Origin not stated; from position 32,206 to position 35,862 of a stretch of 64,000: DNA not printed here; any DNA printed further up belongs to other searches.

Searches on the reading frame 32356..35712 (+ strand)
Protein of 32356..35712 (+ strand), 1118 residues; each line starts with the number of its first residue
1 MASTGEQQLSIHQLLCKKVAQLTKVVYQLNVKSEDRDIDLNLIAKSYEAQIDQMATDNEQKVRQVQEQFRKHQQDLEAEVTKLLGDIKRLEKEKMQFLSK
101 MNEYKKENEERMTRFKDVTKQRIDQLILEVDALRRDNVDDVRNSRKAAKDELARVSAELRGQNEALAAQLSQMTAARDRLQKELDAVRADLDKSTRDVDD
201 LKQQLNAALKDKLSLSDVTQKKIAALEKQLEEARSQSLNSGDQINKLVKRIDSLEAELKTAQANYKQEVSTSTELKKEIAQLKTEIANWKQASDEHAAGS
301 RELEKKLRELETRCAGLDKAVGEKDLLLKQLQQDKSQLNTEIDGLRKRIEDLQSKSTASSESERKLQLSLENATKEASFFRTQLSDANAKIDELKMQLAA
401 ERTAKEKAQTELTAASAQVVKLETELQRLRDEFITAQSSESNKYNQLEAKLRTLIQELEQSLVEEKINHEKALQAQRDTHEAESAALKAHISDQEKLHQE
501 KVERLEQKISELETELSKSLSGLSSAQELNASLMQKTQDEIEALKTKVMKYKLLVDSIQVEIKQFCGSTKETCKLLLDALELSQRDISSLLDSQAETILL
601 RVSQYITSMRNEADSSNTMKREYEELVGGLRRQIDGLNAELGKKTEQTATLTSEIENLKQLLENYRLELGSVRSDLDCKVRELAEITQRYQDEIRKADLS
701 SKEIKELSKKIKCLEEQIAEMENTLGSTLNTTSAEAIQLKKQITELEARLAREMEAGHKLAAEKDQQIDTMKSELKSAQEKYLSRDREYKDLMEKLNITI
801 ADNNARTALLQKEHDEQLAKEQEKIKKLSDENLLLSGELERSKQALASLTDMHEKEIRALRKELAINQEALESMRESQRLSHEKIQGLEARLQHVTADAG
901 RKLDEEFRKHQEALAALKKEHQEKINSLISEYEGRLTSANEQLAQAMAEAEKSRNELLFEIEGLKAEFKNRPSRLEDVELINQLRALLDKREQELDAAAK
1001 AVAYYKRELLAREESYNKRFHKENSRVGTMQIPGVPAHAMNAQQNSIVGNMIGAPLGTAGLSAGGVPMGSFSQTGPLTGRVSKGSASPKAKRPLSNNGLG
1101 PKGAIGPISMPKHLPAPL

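Call 15: find_encoding_contigs(protein=window:32356-35712:+, flank=10000, max_places=10)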
Protein window:32356-35712:+ (1118 aa): 23 contigs read that carry it; 3 places shown.
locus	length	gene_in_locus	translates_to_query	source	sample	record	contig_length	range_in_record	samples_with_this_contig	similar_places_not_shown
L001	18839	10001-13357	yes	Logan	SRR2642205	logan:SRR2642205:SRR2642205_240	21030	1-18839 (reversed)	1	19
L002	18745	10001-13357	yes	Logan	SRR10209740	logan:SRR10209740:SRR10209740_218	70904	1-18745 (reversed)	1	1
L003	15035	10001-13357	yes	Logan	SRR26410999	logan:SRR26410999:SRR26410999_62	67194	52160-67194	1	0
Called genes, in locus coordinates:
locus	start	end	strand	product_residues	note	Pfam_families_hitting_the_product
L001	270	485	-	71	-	-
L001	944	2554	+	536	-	PF03302:VSP (weak)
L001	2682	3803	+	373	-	PF00350:Dynamin_N (faint), PF01926:MMR_HSR1, PF02421:FeoB_N, PF16897:MMR_HSR1_Xtn, PF02824:TGS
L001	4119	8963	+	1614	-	-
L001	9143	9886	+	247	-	-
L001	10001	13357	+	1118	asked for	PF07926:TPR_MLP1_2 (faint), PF28422:CCDC89 (faint), PF19220:Rod_CreS (faint), PF24161:CCDC39, PF26346:Plectin_PPL (weak)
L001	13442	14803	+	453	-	-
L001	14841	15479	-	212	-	-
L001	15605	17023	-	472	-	PF00091:Tubulin, PF03953:Tubulin_C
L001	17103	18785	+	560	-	-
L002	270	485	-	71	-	-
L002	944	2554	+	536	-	PF03302:VSP (weak)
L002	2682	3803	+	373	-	PF00350:Dynamin_N (faint), PF01926:MMR_HSR1, PF02421:FeoB_N, PF16897:MMR_HSR1_Xtn, PF02824:TGS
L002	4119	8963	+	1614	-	-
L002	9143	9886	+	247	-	-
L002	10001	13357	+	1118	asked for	PF07926:TPR_MLP1_2 (faint), PF28422:CCDC89 (faint), PF19220:Rod_CreS (faint), PF24161:CCDC39, PF26346:Plectin_PPL (weak)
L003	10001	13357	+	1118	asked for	PF07926:TPR_MLP1_2 (faint), PF28422:CCDC89 (faint), PF19220:Rod_CreS (faint), PF24161:CCDC39, PF26346:Plectin_PPL (weak)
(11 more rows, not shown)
